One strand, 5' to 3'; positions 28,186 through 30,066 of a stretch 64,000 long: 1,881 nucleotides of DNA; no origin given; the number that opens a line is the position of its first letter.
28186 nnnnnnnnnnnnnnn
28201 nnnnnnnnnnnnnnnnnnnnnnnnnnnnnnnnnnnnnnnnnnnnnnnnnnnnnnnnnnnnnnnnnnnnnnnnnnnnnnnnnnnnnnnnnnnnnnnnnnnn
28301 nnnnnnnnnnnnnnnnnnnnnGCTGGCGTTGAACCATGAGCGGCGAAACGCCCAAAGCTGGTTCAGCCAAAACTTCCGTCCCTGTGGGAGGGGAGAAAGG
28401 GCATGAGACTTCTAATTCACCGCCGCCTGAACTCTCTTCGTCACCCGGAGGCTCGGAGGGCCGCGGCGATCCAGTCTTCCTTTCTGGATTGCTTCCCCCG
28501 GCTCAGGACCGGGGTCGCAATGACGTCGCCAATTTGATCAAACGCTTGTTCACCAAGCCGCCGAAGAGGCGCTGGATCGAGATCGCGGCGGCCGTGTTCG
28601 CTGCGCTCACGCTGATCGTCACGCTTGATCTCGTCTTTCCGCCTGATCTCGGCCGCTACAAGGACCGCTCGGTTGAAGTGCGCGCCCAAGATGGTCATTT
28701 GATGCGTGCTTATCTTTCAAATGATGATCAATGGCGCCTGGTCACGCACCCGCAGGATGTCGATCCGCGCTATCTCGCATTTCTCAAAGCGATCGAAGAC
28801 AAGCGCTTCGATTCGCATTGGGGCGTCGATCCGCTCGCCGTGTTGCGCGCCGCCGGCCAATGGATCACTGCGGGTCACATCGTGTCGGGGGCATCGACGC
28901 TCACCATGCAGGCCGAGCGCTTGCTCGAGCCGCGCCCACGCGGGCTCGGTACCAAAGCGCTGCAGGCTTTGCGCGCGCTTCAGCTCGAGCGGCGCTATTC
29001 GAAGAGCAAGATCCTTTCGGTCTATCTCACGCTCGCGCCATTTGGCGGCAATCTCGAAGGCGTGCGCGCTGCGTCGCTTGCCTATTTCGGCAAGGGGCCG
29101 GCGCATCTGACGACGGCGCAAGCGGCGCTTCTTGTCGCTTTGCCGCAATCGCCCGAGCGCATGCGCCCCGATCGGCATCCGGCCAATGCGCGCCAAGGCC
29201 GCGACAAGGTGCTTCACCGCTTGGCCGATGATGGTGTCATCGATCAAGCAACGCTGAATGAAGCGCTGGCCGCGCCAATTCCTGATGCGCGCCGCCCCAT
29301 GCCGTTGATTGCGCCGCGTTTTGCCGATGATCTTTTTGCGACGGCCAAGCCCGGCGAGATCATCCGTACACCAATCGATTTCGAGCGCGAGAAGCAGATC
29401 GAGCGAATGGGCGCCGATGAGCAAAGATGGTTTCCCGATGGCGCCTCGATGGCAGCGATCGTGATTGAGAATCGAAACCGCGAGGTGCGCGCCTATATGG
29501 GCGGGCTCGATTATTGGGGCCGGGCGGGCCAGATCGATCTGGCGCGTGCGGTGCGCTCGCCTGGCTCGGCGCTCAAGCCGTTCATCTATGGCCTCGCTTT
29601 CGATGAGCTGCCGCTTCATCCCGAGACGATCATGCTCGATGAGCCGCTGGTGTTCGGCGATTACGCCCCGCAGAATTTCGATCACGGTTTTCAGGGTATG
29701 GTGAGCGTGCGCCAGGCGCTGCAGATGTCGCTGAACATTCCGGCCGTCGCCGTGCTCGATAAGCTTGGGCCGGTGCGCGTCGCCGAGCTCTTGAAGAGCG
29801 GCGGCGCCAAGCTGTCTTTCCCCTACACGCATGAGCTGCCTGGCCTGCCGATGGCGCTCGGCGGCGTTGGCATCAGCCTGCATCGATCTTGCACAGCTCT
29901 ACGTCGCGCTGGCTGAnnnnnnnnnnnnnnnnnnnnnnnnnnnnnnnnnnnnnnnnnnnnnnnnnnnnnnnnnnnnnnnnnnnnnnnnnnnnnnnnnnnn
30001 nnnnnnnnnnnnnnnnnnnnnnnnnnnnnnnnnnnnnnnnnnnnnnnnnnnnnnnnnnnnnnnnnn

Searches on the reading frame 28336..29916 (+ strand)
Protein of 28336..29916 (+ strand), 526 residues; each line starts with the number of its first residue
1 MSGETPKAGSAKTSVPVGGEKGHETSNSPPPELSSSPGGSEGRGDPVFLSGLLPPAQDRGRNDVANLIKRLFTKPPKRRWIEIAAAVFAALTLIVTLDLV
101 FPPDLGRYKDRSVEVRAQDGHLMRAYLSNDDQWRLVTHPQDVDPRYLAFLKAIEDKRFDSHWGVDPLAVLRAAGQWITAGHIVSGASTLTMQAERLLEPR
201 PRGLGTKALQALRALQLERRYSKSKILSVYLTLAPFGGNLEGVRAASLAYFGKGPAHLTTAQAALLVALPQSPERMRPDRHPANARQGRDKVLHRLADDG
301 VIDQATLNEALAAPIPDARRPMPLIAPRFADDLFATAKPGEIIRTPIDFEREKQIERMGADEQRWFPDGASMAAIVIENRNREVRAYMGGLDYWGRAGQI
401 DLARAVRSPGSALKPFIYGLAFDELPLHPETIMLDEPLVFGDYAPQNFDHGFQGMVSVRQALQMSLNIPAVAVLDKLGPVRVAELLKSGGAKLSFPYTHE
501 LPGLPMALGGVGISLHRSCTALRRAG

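Call 71: search_protein_families(library=pfam, proteins=[window:28336-29916:+], max_evalue=0.00001)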
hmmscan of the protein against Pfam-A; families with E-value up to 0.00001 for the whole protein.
window:28336-29916:+ (526 aa): 2 families
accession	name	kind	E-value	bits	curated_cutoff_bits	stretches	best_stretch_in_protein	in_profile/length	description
PF00912.28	Transgly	-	4.1e-46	157.1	27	1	124-296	6-177/178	Transglycosylase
PF00905.27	Transpeptidase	-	2.3e-07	30.8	22.1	1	372-488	1-125/299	Penicillin binding protein transpeptidase domain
